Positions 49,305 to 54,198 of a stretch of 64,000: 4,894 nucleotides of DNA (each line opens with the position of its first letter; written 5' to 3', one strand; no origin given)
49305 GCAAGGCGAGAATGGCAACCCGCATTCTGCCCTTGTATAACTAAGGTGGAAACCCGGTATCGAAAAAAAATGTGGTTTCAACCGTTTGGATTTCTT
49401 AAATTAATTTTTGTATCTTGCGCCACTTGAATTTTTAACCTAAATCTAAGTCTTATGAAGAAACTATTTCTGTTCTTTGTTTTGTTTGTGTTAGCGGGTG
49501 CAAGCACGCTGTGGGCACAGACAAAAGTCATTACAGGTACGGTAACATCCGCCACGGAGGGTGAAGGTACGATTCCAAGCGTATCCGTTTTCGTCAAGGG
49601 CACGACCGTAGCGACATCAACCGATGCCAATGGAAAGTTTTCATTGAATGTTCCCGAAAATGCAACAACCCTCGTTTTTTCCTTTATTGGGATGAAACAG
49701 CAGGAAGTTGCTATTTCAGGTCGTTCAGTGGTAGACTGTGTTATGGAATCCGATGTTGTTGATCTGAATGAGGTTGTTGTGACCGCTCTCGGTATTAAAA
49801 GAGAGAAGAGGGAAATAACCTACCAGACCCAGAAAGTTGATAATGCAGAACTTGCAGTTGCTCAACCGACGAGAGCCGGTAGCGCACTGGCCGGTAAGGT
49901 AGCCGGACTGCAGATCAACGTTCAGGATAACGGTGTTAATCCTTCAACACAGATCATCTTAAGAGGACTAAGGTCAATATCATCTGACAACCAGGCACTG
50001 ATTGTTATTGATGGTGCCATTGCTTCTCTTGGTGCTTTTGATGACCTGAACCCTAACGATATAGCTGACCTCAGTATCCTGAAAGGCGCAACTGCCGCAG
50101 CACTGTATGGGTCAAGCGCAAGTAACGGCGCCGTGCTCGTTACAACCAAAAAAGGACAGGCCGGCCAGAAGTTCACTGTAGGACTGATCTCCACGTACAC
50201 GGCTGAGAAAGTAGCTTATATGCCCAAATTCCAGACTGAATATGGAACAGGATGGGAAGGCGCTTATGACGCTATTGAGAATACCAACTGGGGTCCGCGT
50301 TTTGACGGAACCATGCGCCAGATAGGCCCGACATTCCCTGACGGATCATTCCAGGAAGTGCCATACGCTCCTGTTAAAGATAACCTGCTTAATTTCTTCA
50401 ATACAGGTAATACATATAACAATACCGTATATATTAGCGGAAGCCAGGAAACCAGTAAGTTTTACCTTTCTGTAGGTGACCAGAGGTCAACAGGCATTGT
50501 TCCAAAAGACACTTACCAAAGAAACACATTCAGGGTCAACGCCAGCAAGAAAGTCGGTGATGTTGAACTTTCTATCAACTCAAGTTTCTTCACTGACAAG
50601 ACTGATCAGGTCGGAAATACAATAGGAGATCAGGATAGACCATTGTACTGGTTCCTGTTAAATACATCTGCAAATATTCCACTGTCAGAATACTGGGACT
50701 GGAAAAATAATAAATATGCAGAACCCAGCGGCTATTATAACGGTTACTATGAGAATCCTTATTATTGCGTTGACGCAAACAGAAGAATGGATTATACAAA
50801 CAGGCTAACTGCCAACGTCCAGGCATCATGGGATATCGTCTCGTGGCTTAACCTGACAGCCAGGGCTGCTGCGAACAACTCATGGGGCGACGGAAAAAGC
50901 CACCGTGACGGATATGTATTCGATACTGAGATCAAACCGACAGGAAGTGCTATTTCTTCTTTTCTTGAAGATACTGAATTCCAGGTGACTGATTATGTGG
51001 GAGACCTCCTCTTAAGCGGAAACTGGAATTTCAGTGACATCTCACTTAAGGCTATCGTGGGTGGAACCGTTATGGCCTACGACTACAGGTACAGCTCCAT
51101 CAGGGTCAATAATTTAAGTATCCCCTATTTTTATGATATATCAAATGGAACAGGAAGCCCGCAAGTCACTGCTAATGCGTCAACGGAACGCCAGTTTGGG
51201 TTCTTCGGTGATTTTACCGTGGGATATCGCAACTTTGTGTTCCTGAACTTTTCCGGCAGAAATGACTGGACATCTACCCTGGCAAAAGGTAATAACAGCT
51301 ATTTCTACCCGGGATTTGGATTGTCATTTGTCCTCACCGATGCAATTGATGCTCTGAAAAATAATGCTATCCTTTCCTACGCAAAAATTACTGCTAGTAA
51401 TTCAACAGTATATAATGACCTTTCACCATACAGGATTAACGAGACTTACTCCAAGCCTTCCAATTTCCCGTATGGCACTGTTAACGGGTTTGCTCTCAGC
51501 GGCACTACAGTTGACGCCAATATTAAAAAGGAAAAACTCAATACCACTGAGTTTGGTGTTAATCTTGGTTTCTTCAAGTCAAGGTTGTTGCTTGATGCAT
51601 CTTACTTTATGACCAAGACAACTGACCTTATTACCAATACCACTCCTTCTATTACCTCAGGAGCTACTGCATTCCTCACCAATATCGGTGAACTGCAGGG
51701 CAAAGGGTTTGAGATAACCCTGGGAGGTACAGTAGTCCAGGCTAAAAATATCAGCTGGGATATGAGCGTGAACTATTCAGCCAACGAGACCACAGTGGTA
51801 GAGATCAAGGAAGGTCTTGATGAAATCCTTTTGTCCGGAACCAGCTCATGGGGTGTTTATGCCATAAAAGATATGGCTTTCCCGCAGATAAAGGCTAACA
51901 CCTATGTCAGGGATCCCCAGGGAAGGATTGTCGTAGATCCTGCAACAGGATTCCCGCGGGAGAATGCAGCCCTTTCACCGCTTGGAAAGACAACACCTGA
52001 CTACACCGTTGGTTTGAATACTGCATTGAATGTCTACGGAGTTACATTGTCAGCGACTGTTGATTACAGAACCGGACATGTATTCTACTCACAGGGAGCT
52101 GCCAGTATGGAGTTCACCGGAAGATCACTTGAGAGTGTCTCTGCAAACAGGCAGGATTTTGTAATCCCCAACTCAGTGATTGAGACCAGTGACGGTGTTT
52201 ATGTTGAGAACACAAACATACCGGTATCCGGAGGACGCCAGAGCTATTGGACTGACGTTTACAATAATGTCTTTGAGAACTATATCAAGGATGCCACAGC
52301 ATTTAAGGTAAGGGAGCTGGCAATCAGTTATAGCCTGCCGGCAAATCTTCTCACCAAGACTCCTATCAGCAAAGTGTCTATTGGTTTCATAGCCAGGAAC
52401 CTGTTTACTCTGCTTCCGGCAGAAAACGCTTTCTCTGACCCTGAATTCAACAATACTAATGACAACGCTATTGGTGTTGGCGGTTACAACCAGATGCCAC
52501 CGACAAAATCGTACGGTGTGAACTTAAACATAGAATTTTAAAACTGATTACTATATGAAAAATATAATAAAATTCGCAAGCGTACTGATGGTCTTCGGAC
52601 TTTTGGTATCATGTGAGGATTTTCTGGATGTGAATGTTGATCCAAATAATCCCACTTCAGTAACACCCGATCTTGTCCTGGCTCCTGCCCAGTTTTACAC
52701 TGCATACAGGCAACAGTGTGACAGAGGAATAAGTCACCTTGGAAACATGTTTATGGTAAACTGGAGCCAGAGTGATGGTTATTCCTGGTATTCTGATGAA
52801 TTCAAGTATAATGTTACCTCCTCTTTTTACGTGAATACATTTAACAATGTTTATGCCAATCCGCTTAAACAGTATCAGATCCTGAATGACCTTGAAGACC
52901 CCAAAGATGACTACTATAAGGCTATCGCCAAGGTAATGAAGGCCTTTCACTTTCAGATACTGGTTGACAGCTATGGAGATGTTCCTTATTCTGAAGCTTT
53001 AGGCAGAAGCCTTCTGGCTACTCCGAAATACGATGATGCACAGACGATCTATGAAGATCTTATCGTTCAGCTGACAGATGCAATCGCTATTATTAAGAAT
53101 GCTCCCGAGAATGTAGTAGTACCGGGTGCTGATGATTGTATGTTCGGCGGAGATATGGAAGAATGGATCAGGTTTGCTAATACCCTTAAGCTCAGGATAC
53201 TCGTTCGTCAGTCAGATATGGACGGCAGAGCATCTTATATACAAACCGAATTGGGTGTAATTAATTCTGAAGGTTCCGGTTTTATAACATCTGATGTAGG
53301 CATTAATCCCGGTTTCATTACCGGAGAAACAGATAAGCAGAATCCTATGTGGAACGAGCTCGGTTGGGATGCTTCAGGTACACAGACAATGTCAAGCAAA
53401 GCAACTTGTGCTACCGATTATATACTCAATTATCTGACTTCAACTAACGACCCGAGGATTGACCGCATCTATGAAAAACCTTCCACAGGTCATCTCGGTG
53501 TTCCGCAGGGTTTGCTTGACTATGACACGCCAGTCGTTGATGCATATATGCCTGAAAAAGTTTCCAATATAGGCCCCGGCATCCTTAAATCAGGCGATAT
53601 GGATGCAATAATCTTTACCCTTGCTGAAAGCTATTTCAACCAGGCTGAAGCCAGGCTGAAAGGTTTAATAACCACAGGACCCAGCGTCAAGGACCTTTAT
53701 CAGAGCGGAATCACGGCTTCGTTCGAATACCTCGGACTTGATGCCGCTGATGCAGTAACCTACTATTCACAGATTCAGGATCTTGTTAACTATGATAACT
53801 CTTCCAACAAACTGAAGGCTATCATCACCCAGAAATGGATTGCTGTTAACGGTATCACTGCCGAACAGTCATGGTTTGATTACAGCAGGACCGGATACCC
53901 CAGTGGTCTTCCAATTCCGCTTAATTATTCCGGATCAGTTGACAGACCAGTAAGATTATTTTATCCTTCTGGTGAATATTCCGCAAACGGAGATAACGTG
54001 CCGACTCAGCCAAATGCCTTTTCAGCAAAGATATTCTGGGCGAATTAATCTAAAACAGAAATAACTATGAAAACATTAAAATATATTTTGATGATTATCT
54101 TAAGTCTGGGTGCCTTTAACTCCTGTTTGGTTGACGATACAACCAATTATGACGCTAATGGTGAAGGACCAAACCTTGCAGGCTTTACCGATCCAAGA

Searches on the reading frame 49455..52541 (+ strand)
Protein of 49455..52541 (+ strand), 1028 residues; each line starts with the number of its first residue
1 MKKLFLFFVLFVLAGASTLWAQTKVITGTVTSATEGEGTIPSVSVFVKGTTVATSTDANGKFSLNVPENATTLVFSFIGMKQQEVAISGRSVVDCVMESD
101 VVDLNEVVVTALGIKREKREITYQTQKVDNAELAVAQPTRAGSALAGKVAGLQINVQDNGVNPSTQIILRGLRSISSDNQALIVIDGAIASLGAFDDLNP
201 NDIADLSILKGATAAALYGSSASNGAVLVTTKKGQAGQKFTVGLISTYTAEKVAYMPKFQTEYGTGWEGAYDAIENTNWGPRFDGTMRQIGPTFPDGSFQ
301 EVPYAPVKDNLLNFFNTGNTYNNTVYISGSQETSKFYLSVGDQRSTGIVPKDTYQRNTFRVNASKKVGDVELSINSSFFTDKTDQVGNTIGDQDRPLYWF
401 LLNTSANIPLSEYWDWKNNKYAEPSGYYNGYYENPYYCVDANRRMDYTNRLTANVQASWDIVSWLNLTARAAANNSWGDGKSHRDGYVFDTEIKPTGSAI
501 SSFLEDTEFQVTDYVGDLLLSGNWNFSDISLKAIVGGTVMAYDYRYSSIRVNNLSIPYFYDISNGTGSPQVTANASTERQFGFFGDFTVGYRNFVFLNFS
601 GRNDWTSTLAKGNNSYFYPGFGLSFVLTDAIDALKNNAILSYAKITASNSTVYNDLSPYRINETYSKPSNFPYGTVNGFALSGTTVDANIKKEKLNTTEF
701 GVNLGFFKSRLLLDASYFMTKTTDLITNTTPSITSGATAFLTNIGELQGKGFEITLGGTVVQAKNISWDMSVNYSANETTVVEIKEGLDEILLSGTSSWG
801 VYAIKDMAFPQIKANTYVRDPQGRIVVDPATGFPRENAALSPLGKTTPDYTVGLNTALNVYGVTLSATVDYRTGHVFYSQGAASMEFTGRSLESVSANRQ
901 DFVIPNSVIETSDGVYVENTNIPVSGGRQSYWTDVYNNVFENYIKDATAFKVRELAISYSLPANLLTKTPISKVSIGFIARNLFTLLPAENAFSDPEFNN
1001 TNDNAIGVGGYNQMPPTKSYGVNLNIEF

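Call 10: search_protein_families(library=pfam, proteins=[window:49455-52541:+], max_evalue=0.001)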
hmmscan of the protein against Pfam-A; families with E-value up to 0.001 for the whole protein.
window:49455-52541:+ (1028 aa): 3 families
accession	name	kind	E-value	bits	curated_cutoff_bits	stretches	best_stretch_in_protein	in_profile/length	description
PF13715.12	CarbopepD_reg_2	-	7.3e-18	64.8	32.2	1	26-109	1-88/88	CarboxypepD_reg-like domain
PF07715.20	Plug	-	4.7e-14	53.2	23.9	1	118-226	2-107/107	TonB-dependent Receptor Plug Domain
PF13620.12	CarboxypepD_reg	-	5.4e-08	33.5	32.3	1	26-85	2-64/82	Carboxypeptidase regulatory-like domain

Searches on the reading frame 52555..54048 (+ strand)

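Call 10: search_protein_families(library=pfam, proteins=[window:52555-54048:+], max_evalue=0.001)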
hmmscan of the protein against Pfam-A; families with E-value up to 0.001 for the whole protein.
window:52555-54048:+ (497 aa): 3 families
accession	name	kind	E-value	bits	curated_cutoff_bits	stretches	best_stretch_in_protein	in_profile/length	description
PF12771.13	SusD-like_2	-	8.2e-70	236.2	27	1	30-471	1-415/415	Starch-binding associating with outer membrane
PF12741.13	SusD-like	-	1.7e-50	172.9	27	1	63-485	50-478/495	Susd and RagB outer membrane lipoprotein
PF14322.12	SusD-like_3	-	9.5e-07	29.7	27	1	22-187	1-172/191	Starch-binding associating with outer membrane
